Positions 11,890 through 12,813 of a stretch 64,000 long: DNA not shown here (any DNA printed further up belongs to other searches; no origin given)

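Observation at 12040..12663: Mini corrinoid-Fe-S-protein-like gene translationally coupled to hypD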

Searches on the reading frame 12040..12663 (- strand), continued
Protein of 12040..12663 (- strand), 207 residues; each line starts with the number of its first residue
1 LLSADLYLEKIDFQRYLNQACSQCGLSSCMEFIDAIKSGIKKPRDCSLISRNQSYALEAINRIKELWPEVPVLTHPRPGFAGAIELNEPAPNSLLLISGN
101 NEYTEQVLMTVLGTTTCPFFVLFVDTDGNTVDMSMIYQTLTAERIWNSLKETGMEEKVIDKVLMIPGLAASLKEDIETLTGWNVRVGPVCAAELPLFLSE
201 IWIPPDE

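Call 38: find_homologous_proteins(query=A3, max_evalue=1e-10)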
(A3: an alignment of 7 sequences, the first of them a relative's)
Query A3 (7 sequences) (212 aa, profile of the alignment): 334 proteins with E <= 1e-10 among 8000 candidates; the best 120 are listed.
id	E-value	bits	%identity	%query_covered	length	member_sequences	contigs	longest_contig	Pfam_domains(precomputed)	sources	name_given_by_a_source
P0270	9.8e-89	314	52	95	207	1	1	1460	PF04060.19,PF03599.23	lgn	-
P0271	2.0e-88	313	55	94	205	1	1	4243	PF04060.19,PF03599.23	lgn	-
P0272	6.3e-88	312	53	94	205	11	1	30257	PF04060.19,PF03599.23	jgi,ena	-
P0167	7.0e-88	311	100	100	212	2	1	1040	PF04060.19,PF03599.23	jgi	-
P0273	7.3e-87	308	45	95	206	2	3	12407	PF04060.19,PF03599.23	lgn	-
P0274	8.8e-87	308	45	95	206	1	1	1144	PF04060.19,PF03599.23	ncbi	-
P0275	1.8e-86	307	45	96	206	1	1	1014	PF04060.19,PF03599.23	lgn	-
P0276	3.6e-86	306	45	95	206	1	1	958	PF04060.19,PF03599.23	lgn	-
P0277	5.5e-86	305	45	95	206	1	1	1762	PF04060.19,PF03599.23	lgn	-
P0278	6.1e-86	305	53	95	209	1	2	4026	PF04060.19,PF03599.23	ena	-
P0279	6.2e-86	305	53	95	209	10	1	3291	PF03599.23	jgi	-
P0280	8.8e-86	305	51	95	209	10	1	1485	PF04060.19,PF03599.23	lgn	-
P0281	1.2e-85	304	51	95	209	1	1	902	PF03599.23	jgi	-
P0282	2.1e-85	303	68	98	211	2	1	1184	PF04060.19,PF03599.23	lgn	-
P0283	2.3e-85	303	45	95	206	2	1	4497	PF04060.19,PF03599.23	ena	-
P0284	3.6e-85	303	89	98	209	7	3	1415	PF04060.19,PF03599.23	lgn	-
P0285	4.9e-85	302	72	98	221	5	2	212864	PF04060.19,PF03599.23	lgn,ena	-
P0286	5.2e-85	302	52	95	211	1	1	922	PF03599.23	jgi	-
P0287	5.4e-85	302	46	96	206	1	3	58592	PF04060.19,PF03599.23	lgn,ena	-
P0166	5.4e-85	302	36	93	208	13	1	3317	PF04060.19,PF03599.23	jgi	-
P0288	1.0e-84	301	76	98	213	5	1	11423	PF04060.19,PF03599.23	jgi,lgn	-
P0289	1.6e-84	300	42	95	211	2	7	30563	PF04060.19,PF03599.23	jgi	jgi:acetyl-CoA decarbonylase/synthase complex subunit gamma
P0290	1.7e-84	300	67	98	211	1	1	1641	PF04060.19,PF03599.23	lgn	-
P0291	1.7e-84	300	53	95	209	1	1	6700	PF03599.23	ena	-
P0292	3.4e-84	299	52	95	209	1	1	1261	PF03599.23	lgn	-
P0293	3.6e-84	299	43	96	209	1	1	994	PF04060.19,PF03599.23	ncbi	-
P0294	3.9e-84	299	52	95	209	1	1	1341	PF03599.23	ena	-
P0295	4.6e-84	299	45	95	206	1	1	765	PF04060.19,PF03599.23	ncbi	-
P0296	4.6e-84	299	72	98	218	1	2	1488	PF04060.19,PF03599.23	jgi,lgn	-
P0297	8.1e-84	298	44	95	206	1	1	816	PF04060.19,PF03599.23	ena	-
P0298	1.1e-83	298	44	95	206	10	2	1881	PF04060.19,PF03599.23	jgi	jgi:CO dehydrogenase/acetyl-CoA synthase gamma subunit (corrinoid Fe-S protein)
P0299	1.2e-83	298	71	98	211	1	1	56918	PF04060.19,PF03599.23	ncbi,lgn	-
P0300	1.3e-83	297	67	98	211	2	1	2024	PF04060.19,PF03599.23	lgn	-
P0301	1.3e-83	297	73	98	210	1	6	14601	PF04060.19,PF03599.23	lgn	-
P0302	1.7e-83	297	43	96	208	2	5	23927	PF04060.19,PF03599.23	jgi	jgi:acetyl-CoA decarbonylase/synthase complex subunit gamma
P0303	2.7e-83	296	79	100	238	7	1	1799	PF04060.19,PF03599.23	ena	-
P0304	3.6e-83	296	44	96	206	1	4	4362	PF04060.19,PF03599.23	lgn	-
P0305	3.8e-83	296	45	93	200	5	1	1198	PF04060.19,PF03599.23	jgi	jgi:acetyl-CoA decarbonylase/synthase complex subunit gamma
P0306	5.1e-83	295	45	95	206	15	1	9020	PF04060.19,PF03599.23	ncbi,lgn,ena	-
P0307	5.2e-83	295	68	98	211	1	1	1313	PF04060.19,PF03599.23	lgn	-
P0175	6.3e-83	295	34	94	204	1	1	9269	PF04060.19,PF03599.23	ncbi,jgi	ncbi:MAG: (Fe-S)-binding protein [Methanomassiliicoccales archaeon]|jgi:acetyl-CoA decarbonylase/syn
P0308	9.0e-83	295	43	96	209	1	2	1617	PF04060.19,PF03599.23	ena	-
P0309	1.2e-82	294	48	97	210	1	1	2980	PF04060.19,PF03599.23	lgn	-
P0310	1.5e-82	294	46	95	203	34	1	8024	PF04060.19,PF03599.23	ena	-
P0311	1.7e-82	294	45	95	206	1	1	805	PF04060.19,PF03599.23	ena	-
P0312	3.7e-82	293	44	96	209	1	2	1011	PF04060.19,PF03599.23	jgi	jgi:acetyl-CoA decarbonylase/synthase complex subunit gamma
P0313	3.9e-82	293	72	98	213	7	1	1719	PF04060.19,PF03599.23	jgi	jgi:CO dehydrogenase/acetyl-CoA synthase gamma subunit (corrinoid Fe-S protein)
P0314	4.2e-82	292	73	98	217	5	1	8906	PF04060.19,PF03599.23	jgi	-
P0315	5.2e-82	292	79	99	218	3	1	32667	PF04060.19,PF03599.23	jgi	jgi:CO dehydrogenase/acetyl-CoA synthase gamma subunit (corrinoid Fe-S protein)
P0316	7.7e-82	292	52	95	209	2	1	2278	PF03599.23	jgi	-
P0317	8.8e-82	291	68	98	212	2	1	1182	PF04060.19,PF03599.23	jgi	jgi:CO dehydrogenase/acetyl-CoA synthase gamma subunit (corrinoid Fe-S protein)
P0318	9.0e-82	291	72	98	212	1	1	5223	PF04060.19,PF03599.23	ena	-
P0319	1.4e-81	291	71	98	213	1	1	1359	PF04060.19,PF03599.23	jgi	jgi:acetyl-CoA decarbonylase/synthase complex subunit gamma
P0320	1.5e-81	291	44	96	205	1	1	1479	PF04060.19,PF03599.23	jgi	jgi:CO dehydrogenase/acetyl-CoA synthase gamma subunit (corrinoid Fe-S protein)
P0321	1.6e-81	291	74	98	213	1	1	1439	PF04060.19,PF03599.23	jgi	jgi:CO dehydrogenase/acetyl-CoA synthase gamma subunit (corrinoid Fe-S protein)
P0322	1.9e-81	290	73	97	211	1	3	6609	PF04060.19,PF03599.23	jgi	jgi:CO dehydrogenase/acetyl-CoA synthase gamma subunit (corrinoid Fe-S protein)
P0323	2.4e-81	290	44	96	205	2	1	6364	PF04060.19,PF03599.23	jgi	jgi:CO dehydrogenase/acetyl-CoA synthase gamma subunit (corrinoid Fe-S protein)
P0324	2.6e-81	290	44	95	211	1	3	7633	PF04060.19,PF03599.23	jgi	jgi:acetyl-CoA decarbonylase/synthase complex subunit gamma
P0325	3.7e-81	289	47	96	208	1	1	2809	PF04060.19,PF03599.23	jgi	jgi:acetyl-CoA decarbonylase/synthase complex subunit gamma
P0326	4.4e-81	289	69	98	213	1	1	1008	PF04060.19,PF03599.23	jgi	jgi:CO dehydrogenase/acetyl-CoA synthase gamma subunit (corrinoid Fe-S protein)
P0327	4.8e-81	289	70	98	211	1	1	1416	PF04060.19,PF03599.23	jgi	jgi:acetyl-CoA decarbonylase/synthase complex subunit gamma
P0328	4.9e-81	289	70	98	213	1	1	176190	PF04060.19,PF03599.23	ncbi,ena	-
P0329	5.7e-81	289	45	94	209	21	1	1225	PF04060.19,PF03599.23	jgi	-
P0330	7.1e-81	288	77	99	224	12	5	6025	PF04060.19,PF03599.23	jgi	jgi:acetyl-CoA decarbonylase/synthase complex subunit gamma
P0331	8.8e-81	288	72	98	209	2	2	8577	PF04060.19,PF03599.23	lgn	-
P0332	1.1e-80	288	44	94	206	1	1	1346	PF04060.19,PF03599.23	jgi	jgi:CO dehydrogenase/acetyl-CoA synthase gamma subunit (corrinoid Fe-S protein)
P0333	1.2e-80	288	47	96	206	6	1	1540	PF04060.19,PF03599.23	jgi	jgi:acetyl-CoA decarbonylase/synthase complex subunit gamma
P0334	1.4e-80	287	46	96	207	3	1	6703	PF04060.19,PF03599.23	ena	-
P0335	1.5e-80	287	75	99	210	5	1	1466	PF04060.19,PF03599.23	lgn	-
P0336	2.7e-80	287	44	97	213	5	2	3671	PF04060.19,PF03599.23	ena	-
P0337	3.4e-80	286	42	96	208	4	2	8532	PF04060.19,PF03599.23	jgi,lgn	jgi:acetyl-CoA decarbonylase/synthase complex subunit gamma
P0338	4.4e-80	286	45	94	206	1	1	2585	PF04060.19,PF03599.23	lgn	-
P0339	6.3e-80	285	45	96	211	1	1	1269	PF04060.19,PF03599.23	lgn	-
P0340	7.6e-80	285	75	98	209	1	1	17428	PF04060.19,PF03599.23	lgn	-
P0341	9.1e-80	285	43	96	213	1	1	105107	PF04060.19,PF03599.23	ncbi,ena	-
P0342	1.4e-79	284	45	96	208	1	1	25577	PF04060.19,PF03599.23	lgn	-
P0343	1.4e-79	284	46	97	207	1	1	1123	PF04060.19,PF03599.23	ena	-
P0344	1.7e-79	284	75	98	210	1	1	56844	PF04060.19,PF03599.23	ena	-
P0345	2.2e-79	284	75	99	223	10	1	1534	PF04060.19,PF03599.23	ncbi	-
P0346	2.4e-79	283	45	96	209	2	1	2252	PF04060.19,PF03599.23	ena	-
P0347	2.6e-79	283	46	97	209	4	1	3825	PF04060.19,PF03599.23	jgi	-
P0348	2.7e-79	283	44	96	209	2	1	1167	PF04060.19,PF03599.23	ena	-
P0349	3.3e-79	283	76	98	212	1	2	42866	PF04060.19,PF03599.23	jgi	jgi:CO dehydrogenase/acetyl-CoA synthase gamma subunit (corrinoid Fe-S protein)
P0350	4.8e-79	283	43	96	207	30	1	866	PF04060.19,PF03599.23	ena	-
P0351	5.1e-79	282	43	95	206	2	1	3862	PF04060.19,PF03599.23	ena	-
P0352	5.3e-79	282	46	97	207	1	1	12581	PF04060.19,PF03599.23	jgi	jgi:acetyl-CoA decarbonylase/synthase complex subunit gamma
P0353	5.6e-79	282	48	97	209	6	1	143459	PF04060.19,PF03599.23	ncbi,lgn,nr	ncbi:MAG: (Fe-S)-binding protein [Deltaproteobacteria bacterium]|nr:(Fe-S)-binding protein [Deltapro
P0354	5.8e-79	282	74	98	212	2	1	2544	PF04060.19,PF03599.23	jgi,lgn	-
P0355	6.2e-79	282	47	95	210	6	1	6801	PF04060.19,PF03599.23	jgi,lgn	-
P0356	1.0e-78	281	41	95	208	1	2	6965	PF04060.19,PF03599.23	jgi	jgi:acetyl-CoA decarbonylase/synthase complex subunit gamma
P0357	1.1e-78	281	47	97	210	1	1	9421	PF04060.19,PF03599.23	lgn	-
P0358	1.2e-78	281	45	97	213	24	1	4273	PF04060.19,PF03599.23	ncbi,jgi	ncbi:MAG: (Fe-S)-binding protein [Desulfobacterales bacterium]|jgi:acetyl-CoA decarbonylase/synthase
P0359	1.3e-78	281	46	95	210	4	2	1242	PF04060.19,PF03599.23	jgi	jgi:CO dehydrogenase/acetyl-CoA synthase gamma subunit (corrinoid Fe-S protein)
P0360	1.4e-78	281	46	96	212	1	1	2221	PF04060.19,PF03599.23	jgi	jgi:CO dehydrogenase/acetyl-CoA synthase gamma subunit (corrinoid Fe-S protein)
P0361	1.4e-78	281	44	97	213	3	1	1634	PF04060.19,PF03599.23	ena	-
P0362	1.5e-78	281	57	97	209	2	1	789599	PF04060.19,PF03599.23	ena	-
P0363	1.6e-78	281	46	96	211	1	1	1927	PF04060.19,PF03599.23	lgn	-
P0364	2.0e-78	280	36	96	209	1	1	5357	PF04060.19,PF03599.23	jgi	jgi:CO dehydrogenase/acetyl-CoA synthase gamma subunit (corrinoid Fe-S protein)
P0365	2.3e-78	280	42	97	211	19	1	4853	PF04060.19,PF03599.23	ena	-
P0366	2.5e-78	280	44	97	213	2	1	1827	PF04060.19,PF03599.23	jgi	jgi:acetyl-CoA decarbonylase/synthase complex subunit gamma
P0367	2.8e-78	280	47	96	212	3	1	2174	PF04060.19,PF03599.23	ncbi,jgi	jgi:CO dehydrogenase/acetyl-CoA synthase gamma subunit (corrinoid Fe-S protein)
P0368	3.2e-78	280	44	97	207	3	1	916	PF04060.19,PF03599.23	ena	-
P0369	3.7e-78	280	46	95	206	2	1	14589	PF04060.19,PF03599.23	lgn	-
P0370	4.0e-78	279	42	97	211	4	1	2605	PF04060.19,PF03599.23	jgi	-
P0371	4.8e-78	279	43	97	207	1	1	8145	PF04060.19,PF03599.23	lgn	-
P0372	6.3e-78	279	76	99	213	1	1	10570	PF04060.19,PF03599.23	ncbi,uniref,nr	ncbi:MAG: hypothetical protein HY912_21875 [Desulfomonile tiedjei]|uniref:4Fe-4S domain-containing p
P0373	6.8e-78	279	36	94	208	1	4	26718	PF04060.19,PF03599.23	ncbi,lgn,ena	-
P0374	9.0e-78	278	44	96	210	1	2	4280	PF04060.19,PF03599.23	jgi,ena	-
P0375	9.7e-78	278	44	96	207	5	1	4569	PF04060.19,PF03599.23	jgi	jgi:acetyl-CoA decarbonylase/synthase complex subunit gamma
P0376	9.9e-78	278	42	95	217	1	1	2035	PF04060.19,PF03599.23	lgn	-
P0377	1.0e-77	278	45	95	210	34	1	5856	PF04060.19,PF03599.23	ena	-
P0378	1.1e-77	278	47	97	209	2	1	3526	PF04060.19,PF03599.23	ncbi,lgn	-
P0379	1.2e-77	278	43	96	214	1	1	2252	PF04060.19,PF03599.23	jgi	jgi:CO dehydrogenase/acetyl-CoA synthase gamma subunit (corrinoid Fe-S protein)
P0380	1.3e-77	278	36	95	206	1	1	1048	PF04060.19,PF03599.23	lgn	-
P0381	1.8e-77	277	46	96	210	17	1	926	PF04060.19,PF03599.23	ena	-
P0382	2.3e-77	277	58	96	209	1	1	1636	PF04060.19,PF03599.23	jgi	-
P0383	2.4e-77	277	72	97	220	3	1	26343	PF04060.19,PF03599.23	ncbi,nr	ncbi:MAG: hypothetical protein M1511_01155 [Deltaproteobacteria bacterium]|nr:hypothetical protein [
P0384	2.5e-77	277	44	97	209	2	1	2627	PF04060.19,PF03599.23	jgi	-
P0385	2.6e-77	277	35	94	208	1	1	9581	PF04060.19,PF03599.23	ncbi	-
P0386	2.7e-77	277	45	96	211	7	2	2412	PF04060.19,PF03599.23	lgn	-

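Call 39: find_encoding_contigs(protein=P0285, flank=7000, max_places=2)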
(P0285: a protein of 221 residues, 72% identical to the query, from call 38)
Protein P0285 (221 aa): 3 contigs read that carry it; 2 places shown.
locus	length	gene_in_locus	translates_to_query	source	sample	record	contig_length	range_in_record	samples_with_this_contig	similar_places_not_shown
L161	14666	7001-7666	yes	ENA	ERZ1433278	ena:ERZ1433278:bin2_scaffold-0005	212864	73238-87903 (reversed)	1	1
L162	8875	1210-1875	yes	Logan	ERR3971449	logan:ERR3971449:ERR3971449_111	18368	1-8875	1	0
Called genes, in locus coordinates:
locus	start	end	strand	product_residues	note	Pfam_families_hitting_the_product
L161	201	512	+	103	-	-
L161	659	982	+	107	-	PF01022:HTH_5, PF12840:HTH_20 (weak)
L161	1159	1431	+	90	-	-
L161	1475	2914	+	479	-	PF03773:ArsP_1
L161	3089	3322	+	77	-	PF13192:Thioredoxin_3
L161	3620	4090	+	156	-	-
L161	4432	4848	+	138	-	PF00085:Thioredoxin, PF13098:Thioredoxin_2 (weak)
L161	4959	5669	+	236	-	PF02683:DsbD_TM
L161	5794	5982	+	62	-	-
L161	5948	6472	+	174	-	PF04060:FeS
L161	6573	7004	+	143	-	PF12840:HTH_20, PF01022:HTH_5 (weak)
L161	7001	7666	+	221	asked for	PF04060:FeS, PF03599:CdhD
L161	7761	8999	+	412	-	PF13593:SBF_like, PF01758:SBF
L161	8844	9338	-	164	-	-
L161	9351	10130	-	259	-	PF00378:ECH_1, PF16113:ECH_2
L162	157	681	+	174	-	PF04060:FeS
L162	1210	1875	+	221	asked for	PF04060:FeS, PF03599:CdhD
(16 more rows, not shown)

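Call 40: find_encoding_contigs(protein=P0353, flank=7000, max_places=2)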
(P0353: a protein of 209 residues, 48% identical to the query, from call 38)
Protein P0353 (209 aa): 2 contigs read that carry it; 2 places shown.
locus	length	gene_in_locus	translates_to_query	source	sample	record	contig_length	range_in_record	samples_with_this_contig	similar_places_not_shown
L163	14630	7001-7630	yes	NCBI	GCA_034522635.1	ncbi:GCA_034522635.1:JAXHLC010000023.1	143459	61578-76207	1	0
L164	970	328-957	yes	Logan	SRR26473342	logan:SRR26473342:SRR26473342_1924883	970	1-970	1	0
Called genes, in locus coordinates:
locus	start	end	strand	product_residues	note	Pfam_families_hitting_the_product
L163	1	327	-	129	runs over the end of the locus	-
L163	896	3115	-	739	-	PF00672:HAMP, PF00158:Sigma54_activat, PF14532:Sigma54_activ_2, PF07724:AAA_2 (faint), PF07728:AAA_5, PF25601:AAA_lid_14, PF02954:HTH_8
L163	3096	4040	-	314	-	PF12974:Phosphonate-bd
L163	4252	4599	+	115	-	PF12840:HTH_20, PF01022:HTH_5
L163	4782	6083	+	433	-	PF03773:ArsP_1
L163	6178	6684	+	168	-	PF13192:Thioredoxin_3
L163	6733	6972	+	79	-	PF13192:Thioredoxin_3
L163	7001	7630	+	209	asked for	PF04060:FeS, PF03599:CdhD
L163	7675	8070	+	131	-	PF08859:DGC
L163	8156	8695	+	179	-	PF04060:FeS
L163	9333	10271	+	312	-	PF00085:Thioredoxin, PF13098:Thioredoxin_2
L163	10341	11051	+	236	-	PF02683:DsbD_TM, PF13386:DsbD_2 (weak)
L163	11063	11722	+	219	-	PF00581:Rhodanese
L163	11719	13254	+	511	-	PF01545:Cation_efflux, PF16916:ZT_dimer, PF07291:MauE, PF07681:DoxX (weak)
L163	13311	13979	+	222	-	-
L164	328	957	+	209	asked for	PF04060:FeS, PF03599:CdhD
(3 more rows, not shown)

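Call 41: find_encoding_contigs(protein=P0175, flank=7000, max_places=2)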
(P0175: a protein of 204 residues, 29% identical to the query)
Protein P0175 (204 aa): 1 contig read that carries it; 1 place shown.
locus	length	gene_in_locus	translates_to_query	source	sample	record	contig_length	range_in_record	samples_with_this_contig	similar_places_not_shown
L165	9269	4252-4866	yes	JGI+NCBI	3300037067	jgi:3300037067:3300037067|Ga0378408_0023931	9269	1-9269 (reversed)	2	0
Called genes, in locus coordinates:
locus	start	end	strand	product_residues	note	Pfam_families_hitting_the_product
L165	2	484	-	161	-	PF01979:Amidohydro_1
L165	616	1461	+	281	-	PF23023:Anti-Pycsar_Apyc1 (weak), PF00753:Lactamase_B (faint), PF13483:Lactamase_B_3, PF12706:Lactamase_B_2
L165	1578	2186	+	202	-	PF02492:cobW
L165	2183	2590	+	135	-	-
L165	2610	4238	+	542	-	PF17651:Raco_middle, PF14574:RACo_C_ter, PF00037:Fer4 (faint), PF12837:Fer4_6 (faint), PF12838:Fer4_7, PF13187:Fer4_9 (weak), PF14697:Fer4_21 (faint)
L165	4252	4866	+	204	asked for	PF04060:FeS, PF03599:CdhD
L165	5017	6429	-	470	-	-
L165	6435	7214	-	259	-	PF02607:B12-binding_2, PF02310:B12-binding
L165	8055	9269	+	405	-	PF01909:NTP_transf_2, PF09249:tRNA_NucTransf2, PF21133:CAA_C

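Call 42: find_encoding_contigs(protein=P0341, flank=6000, max_places=1)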
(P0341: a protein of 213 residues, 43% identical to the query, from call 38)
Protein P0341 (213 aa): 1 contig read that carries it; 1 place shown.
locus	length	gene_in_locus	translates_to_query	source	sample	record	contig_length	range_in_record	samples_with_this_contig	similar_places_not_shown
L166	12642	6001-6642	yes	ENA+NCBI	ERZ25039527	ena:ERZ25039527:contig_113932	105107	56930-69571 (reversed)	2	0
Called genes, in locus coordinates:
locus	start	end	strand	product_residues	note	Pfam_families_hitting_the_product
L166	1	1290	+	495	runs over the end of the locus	PF00158:Sigma54_activat, PF14532:Sigma54_activ_2, PF20030:bpMoxR (faint), PF00004:AAA (weak), PF07728:AAA_5, PF25601:AAA_lid_14, PF02954:HTH_8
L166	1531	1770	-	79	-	-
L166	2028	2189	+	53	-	PF12176:MtaB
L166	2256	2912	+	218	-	PF12176:MtaB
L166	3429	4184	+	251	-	PF17651:Raco_middle, PF14574:RACo_C_ter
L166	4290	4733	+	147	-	PF14574:RACo_C_ter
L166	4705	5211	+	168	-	PF13187:Fer4_9 (faint), PF12837:Fer4_6 (faint), PF12838:Fer4_7 (weak)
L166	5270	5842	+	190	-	PF02915:Rubrerythrin, PF21349:RUBY_RBDX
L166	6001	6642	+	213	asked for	PF04060:FeS, PF03599:CdhD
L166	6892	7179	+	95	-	-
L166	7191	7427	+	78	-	-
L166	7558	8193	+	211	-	-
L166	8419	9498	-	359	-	PF00155:Aminotran_1_2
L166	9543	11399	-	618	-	PF13086:AAA_11 (faint), PF13245:AAA_19, PF13604:AAA_30, PF01443:Viral_helicase1 (faint), PF18335:SH3_13, PF13538:UvrD_C_2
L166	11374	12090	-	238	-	PF23139:OB_YrrC, PF14520:HHH_5 (weak), PF14490:HHH_RecD2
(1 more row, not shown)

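Call 43: find_encoding_contigs(protein=P0362, flank=6000, max_places=1)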
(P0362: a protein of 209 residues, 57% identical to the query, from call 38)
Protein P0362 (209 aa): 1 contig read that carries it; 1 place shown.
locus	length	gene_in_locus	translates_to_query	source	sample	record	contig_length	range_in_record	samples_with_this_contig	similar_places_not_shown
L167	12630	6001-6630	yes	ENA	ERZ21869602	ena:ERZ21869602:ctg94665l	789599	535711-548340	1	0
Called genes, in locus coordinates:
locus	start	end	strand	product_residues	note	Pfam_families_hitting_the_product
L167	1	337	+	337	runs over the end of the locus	PF13717:Zn_ribbon_4, PF04893:Yip1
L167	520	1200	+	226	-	PF00571:CBS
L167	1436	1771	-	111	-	-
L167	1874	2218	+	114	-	PF14358:DUF4405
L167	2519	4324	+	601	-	PF00512:HisKA, PF07568:HisKA_2 (faint), PF02518:HATPase_c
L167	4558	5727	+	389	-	PF00072:Response_reg (weak), PF00158:Sigma54_activat, PF14532:Sigma54_activ_2, PF07728:AAA_5 (weak), PF25601:AAA_lid_14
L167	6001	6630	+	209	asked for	PF04060:FeS, PF03599:CdhD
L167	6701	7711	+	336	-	PF01208:URO-D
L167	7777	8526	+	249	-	PF02607:B12-binding_2, PF02310:B12-binding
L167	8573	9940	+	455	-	PF12176:MtaB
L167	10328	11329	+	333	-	PF02492:cobW, PF07683:CobW_C (weak)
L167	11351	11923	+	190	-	-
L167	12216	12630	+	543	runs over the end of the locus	PF17651:Raco_middle, PF14574:RACo_C_ter, PF12838:Fer4_7 (weak)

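Call 44: find_encoding_contigs(protein=P0287, flank=6000, max_places=1)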
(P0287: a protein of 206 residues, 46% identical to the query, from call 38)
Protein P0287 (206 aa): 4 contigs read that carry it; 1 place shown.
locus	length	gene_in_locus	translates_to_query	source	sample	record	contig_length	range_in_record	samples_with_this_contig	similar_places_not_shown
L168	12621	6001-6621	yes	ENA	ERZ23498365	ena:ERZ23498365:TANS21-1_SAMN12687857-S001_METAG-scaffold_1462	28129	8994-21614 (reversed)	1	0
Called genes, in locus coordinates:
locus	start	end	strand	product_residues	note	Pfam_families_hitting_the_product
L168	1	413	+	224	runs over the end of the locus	PF02607:B12-binding_2, PF02310:B12-binding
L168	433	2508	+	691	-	PF00111:Fer2 (weak), PF17650:RACo_linker, PF17651:Raco_middle, PF14574:RACo_C_ter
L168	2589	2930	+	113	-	PF22263:DUF6951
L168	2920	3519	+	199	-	PF10050:DUF2284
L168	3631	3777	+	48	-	-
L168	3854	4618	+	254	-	PF07796:DUF1638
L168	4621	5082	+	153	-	-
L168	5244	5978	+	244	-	-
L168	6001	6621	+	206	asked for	PF04060:FeS, PF03599:CdhD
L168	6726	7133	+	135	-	PF01243:PNPOx_N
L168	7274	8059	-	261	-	PF01261:AP_endonuc_2 (weak)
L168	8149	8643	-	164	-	PF02915:Rubrerythrin (faint), PF21349:RUBY_RBDX (weak)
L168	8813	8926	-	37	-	-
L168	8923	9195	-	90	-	-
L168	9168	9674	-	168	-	PF10050:DUF2284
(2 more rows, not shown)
